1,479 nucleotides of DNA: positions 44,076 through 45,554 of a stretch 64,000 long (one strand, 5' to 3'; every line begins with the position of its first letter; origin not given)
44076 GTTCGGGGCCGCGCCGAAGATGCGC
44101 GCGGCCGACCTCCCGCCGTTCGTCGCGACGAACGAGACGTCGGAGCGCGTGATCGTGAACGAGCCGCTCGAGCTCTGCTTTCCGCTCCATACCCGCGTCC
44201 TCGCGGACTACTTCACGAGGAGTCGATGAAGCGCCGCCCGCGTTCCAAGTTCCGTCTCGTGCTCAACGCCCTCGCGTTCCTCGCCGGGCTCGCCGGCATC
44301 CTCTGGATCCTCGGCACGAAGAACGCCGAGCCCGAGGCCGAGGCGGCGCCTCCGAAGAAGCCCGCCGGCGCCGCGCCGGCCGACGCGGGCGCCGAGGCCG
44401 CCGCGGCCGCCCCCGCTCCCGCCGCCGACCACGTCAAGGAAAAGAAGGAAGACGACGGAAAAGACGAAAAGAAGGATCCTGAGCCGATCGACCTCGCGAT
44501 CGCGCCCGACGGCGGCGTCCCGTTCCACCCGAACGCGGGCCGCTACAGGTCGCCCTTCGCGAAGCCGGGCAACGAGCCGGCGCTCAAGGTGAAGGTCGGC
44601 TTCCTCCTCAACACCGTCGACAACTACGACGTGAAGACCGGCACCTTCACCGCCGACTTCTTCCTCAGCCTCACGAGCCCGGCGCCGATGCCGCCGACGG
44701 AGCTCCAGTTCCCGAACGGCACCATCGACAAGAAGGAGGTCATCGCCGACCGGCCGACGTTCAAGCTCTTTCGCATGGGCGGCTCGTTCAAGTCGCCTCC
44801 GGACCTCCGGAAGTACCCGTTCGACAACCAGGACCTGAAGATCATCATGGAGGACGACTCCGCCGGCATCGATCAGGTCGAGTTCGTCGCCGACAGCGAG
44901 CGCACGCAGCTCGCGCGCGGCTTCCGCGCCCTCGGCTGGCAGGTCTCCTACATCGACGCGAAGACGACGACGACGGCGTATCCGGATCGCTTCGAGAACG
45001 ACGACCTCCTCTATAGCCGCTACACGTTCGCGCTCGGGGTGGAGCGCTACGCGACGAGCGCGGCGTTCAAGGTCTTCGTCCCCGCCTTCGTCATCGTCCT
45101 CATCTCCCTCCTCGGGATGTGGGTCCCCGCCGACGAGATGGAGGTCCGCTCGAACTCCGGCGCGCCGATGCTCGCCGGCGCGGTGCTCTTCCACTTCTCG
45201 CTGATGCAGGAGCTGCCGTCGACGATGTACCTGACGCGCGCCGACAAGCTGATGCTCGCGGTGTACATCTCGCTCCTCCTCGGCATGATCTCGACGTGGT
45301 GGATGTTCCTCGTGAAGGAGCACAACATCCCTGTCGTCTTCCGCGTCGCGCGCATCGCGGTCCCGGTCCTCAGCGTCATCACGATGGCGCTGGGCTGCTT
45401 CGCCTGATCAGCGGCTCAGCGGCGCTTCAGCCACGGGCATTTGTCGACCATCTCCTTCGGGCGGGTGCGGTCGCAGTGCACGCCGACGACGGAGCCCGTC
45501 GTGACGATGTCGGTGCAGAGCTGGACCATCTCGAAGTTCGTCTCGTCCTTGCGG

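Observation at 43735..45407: NUDIX hydrolase translationally coupled (ATGA) to a prokaryotic pentameric ligand-gated ion-channel homolog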

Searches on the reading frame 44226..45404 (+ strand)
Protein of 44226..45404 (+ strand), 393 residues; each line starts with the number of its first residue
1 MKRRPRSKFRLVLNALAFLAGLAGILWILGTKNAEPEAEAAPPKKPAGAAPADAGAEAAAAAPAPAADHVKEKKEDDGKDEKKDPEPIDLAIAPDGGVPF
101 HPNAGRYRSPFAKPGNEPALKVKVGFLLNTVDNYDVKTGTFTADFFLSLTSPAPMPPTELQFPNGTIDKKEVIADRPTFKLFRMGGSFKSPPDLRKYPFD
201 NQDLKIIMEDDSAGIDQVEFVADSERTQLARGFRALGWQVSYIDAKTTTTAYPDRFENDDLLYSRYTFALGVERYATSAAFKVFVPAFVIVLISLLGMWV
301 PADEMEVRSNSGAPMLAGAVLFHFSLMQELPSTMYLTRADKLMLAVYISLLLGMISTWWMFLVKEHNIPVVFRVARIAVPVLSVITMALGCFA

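Call 3: search_protein_families(library=pfam, proteins=[window:44226-45404:+], max_evalue=1)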
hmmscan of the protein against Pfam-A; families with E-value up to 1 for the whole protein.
window:44226-45404:+ (393 aa): 0 families

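Call 4: search_protein_families(library=ncbifam, proteins=[window:44226-45404:+], max_evalue=1)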
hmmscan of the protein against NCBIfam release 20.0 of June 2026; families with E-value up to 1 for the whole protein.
window:44226-45404:+ (393 aa): 2 families
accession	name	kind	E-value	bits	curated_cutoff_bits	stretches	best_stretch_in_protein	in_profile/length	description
NF033918.0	LGIC_1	subfamily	5.5e-08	32.6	500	1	189-358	103-277/305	ligand-gated ion channel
TIGR00860.1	LIC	subfamily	3.9e-06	25.8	280.2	1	193-357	162-324/462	cation transporter family protein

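Call 5: search_solved_structures(query=window:44226-45404:+, max_evalue=10, show_alignments=3)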
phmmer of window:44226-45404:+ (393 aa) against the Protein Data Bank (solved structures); distinct sequences matched with E-value up to 10: 223 (the best 60 are shown).
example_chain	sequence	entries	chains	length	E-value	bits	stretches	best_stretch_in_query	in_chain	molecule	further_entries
6f11_A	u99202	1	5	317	2e-11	46.8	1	180-386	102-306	Proton-gated ion channel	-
6f0u_A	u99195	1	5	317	2.4e-11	46.6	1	180-386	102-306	Proton-gated ion channel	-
5v6n_C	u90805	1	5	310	2.4e-11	46.5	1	180-386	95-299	Proton-gated ion channel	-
6hja_A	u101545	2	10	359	2.8e-11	46.3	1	180-386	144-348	Proton-gated ion channel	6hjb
6hyx_A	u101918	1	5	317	3.3e-11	46.1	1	180-386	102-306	Proton-gated ion channel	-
6hz1_A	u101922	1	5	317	3.4e-11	46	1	180-386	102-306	Proton-gated ion channel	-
4il9_A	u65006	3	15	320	3.4e-11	46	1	181-386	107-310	Proton-gated ion channel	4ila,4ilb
6f0z_A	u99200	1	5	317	3.6e-11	46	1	179-386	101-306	Proton-gated ion channel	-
6hz0_A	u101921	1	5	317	3.6e-11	46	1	180-386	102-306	Proton-gated ion channel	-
3tlu_A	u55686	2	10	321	3.6e-11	46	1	180-386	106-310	Glr4197 protein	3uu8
6f15_A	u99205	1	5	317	3.7e-11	45.9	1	180-386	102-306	Proton-gated ion channel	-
3lsv_A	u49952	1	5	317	3.7e-11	45.9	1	181-386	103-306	Ligand-gated ion channel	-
5iux_A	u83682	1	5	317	3.7e-11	45.9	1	180-386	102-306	Proton-gated ion channel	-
6f0m_A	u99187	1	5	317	3.9e-11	45.8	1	180-386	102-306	Proton-gated ion channel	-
6f0i_A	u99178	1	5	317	3.9e-11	45.8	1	180-386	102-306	Proton-gated ion channel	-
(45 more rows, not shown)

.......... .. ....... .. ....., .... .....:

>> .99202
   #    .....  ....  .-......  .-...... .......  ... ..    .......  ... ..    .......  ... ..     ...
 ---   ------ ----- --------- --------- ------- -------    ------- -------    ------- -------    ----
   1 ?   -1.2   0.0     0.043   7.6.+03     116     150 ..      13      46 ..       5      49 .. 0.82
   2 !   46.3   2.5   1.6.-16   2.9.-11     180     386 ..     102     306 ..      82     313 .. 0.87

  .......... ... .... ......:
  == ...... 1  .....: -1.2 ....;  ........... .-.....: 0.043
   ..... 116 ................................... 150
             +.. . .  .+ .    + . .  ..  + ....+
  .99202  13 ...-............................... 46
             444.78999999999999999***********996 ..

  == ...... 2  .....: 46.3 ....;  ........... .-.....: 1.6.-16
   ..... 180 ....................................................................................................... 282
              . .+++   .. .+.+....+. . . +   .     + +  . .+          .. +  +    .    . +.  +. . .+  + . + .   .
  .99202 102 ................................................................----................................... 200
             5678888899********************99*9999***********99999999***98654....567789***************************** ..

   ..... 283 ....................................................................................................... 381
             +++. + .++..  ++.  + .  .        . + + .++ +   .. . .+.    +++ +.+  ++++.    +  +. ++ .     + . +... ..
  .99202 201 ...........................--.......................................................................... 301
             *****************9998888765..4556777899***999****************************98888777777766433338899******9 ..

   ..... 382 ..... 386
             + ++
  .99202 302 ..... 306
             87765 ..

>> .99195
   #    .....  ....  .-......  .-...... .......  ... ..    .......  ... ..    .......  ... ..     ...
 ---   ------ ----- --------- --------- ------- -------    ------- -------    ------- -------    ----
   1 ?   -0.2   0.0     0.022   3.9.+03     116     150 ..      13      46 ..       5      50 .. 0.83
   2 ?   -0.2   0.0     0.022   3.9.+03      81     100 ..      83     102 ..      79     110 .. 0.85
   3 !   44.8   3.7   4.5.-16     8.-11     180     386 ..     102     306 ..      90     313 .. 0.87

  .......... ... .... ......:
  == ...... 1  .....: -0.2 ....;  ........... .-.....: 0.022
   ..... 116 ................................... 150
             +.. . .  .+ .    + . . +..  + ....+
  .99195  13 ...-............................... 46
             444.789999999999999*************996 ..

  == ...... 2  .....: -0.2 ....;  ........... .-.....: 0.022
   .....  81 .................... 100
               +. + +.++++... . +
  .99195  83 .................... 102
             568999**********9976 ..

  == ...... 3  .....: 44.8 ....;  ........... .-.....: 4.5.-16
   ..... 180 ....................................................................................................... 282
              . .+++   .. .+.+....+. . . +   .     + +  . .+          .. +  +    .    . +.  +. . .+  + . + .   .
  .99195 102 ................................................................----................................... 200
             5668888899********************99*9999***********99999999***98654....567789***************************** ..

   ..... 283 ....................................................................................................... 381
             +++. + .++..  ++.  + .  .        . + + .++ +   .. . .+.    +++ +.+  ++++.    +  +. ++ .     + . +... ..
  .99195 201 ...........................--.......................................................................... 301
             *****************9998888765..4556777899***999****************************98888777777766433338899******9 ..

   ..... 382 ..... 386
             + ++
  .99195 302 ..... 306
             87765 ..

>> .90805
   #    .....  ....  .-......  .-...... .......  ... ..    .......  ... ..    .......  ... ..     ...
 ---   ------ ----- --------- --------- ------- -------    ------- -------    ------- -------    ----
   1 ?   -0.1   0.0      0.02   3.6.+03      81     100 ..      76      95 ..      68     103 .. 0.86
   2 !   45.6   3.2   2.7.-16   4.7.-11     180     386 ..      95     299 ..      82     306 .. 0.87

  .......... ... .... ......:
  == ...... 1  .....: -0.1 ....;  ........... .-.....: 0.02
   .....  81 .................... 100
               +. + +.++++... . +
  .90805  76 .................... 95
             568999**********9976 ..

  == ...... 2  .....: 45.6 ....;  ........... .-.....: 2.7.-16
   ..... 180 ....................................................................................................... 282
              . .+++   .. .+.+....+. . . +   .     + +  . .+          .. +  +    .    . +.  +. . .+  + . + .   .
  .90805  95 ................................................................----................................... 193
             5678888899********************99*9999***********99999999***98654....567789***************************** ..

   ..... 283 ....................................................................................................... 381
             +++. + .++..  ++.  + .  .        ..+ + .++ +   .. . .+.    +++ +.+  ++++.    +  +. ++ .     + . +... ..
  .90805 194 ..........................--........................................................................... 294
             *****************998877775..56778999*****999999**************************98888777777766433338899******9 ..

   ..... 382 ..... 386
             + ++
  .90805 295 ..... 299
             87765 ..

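Call 6: find_homologous_proteins(query=window:44226-45404:+, max_evalue=0.00001)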
Query window:44226-45404:+ (393 aa): 558 proteins with E <= 0.00001 among 8000 candidates; the best 120 are listed.
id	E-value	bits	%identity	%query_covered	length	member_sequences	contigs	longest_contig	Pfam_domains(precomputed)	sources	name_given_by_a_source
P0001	1.3e-260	882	100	100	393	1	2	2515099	-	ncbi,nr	ncbi:MAG: hypothetical protein KIT84_20455 [Labilithrix sp.]|nr:hypothetical protein [Labilithrix sp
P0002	3.4e-198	676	76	98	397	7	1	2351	-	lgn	-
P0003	4.5e-190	650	73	100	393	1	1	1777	-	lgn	-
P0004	6.5e-189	646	74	100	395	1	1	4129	-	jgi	jgi:hypothetical protein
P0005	1.9e-186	638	73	97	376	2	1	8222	-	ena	-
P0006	4.0e-186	637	73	97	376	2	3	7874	-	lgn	-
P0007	1.0e-183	629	72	100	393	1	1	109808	-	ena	-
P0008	5.1e-183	627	72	100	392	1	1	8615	-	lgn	-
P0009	3.4e-182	624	70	100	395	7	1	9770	-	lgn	-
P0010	4.4e-180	617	68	99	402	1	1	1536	-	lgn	-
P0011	3.7e-174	597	66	99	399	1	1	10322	-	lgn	-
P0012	4.6e-174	597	66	98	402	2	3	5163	-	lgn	-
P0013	1.6e-173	595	78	79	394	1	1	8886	-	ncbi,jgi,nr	ncbi:MAG TPA: hypothetical protein VM925_00425 [Labilithrix sp.]|nr:hypothetical protein [Labilithri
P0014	3.1e-173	594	64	100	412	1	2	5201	-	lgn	-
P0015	5.8e-173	593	78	79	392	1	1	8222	-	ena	-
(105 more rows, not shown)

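Call 9: find_related_loci(query=A1, collection=genome_contigs, flank=6000)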
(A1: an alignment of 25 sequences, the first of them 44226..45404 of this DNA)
Query A1 (393 aa) in genome_contigs; peptide patterns used: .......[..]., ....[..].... (x = any residue, [..] = any of these).
144 stretches matched a pattern; 102 encode a relative of the query (tblastn E <= 1e-3); the best 80 are kept; 80 distinct loci.
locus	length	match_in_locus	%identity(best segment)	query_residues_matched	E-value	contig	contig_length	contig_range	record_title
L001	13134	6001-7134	72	11-393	2e-178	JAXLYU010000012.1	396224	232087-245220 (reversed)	MAG: Labilithrix sp. isolate STL-MYX21 C4.7.fa-12, whole genome shotgun sequence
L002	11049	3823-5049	65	1-392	5e-172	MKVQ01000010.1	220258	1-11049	MAG: Myxococcales bacterium 68-20 scnpilot_expt_750_bf_scaffold_138, whole genome shotgun sequence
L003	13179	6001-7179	63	2-392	3e-164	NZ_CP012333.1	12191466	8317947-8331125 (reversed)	Labilithrix luteola strain DSM 27648 chromosome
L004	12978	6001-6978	70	56-393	2e-160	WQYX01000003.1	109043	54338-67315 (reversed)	MAG: Polyangiaceae bacterium isolate Emb289P4bin34 Ga0123357_10000038, whole genome shotgun sequence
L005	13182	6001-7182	62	1-392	2e-155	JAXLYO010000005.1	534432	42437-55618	MAG: Polyangiaceae bacterium isolate STL-MYX15 C3.145.fa-5, whole genome shotgun sequence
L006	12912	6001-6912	73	86-388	2e-154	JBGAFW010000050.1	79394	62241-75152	MAG: Labilithrix sp. isolate MAG_MBR_H125.011 MBRH125-11_opera_contig_1278, whole genome shotgun sequence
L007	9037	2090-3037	71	53-376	5e-154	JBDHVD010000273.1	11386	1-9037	MAG: Labilithrix sp. isolate AS-MESO-3CA.217 NODE_24622_length_11386_cov_4.106464, whole genome shotgun sequence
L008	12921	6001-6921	71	86-392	1e-153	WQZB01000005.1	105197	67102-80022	MAG: Polyangiaceae bacterium isolate Emb289P4bin44 Ga0123357_10000040, whole genome shotgun sequence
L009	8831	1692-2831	61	3-392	2e-152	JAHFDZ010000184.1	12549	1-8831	MAG: Myxococcales bacterium isolate nzgw257 NODE_6914_length_12550_cov_3.195752, whole genome shotgun sequence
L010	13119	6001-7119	61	11-392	5e-152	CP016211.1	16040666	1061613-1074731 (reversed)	Minicystis rosea strain DSM 24000 chromosome, complete genome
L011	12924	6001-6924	71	88-393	6e-152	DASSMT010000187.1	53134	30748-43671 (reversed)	MAG TPA_asm: Polyangiaceae bacterium isolate SMAG_U1205 k141_344846, whole genome shotgun sequence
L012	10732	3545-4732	61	1-393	3e-151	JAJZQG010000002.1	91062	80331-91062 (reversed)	MAG: Myxococcales bacterium isolate SKS1.bin3 NODE_354_length_91062_cov_2.537076, whole genome shotgun sequence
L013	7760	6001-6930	68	84-393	2e-150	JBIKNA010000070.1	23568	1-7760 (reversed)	MAG: Polyangiaceae bacterium isolate ME2014-09-17_3300042434_group5_bin80 Rohwer_bin1490_scaffold_764_c1, whole genome s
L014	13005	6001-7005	67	53-391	3e-150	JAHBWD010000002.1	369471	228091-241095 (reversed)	MAG: Labilithrix sp. isolate ACE_MYX8 MYX8_2, whole genome shotgun sequence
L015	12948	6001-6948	68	77-392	6e-149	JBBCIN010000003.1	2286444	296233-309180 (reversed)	MAG: Pseudomonadota bacterium isolate S7_metab_bin.80 s56.ctg000133l, whole genome shotgun sequence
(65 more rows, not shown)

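Call 14: find_encoding_contigs(protein=P0007, flank=5000, max_places=2)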
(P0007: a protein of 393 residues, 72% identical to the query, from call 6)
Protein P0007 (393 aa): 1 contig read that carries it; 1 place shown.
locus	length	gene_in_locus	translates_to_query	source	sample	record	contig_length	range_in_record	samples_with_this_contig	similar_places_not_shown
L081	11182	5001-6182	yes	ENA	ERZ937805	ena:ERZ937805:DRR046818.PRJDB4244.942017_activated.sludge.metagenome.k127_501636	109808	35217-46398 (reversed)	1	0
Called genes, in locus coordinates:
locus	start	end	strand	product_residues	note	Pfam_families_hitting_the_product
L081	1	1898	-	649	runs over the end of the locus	PF00034:Cytochrom_C (faint)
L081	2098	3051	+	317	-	PF08450:SGL (weak), PF01436:NHL (faint)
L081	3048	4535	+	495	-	-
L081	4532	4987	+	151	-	-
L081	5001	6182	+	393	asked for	-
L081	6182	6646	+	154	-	PF17032:Zn_ribbon_15 (faint)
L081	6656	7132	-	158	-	-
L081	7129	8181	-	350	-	-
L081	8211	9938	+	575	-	PF00664:ABC_membrane, PF02463:SMC_N (faint), PF00005:ABC_tran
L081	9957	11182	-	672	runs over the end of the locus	PF13231:PMT_2 (weak)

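Call 31: predict_structure(alignment_id=A1)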
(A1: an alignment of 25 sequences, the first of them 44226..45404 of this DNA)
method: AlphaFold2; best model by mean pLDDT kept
length: 393 residues; sequences in the alignment: 25
mean_pLDDT: 68.0   pTM: 0.49
mean pLDDT of the five models: 68.0, 67.8, 64.3, 63.7, 61.0
residues with pLDDT >= 90: 69; 70-90: 130; 50-70: 103; < 50: 91
segments of 3 or more residues with pLDDT < 50: 33-86, 88-107, 329-336
pLDDT, mean of each block of 10 residues (from residue 1): 65 89 85 45 39 34 37 31 44 42 47 62 92 85 94 86 93 94 95 67 88 69 89 73 84 54 84 65 60 64 56 57 50 49 70 74 80 80 80 74
secondary structure, 60 per line:
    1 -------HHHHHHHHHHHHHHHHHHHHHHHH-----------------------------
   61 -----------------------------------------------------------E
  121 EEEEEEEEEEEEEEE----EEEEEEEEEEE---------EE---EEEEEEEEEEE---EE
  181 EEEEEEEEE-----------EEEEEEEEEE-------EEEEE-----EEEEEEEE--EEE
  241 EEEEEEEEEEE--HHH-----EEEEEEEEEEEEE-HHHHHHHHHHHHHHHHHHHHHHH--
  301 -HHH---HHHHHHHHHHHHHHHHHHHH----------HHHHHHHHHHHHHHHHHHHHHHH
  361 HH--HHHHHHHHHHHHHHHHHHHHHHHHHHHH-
elements in order: H8-31 E120-135 E140-150 E165-175 E179-189 E201-210 E218-222 E228-235 E238-251 E262-274 H276-298 H308-327 H338-362 H365-392
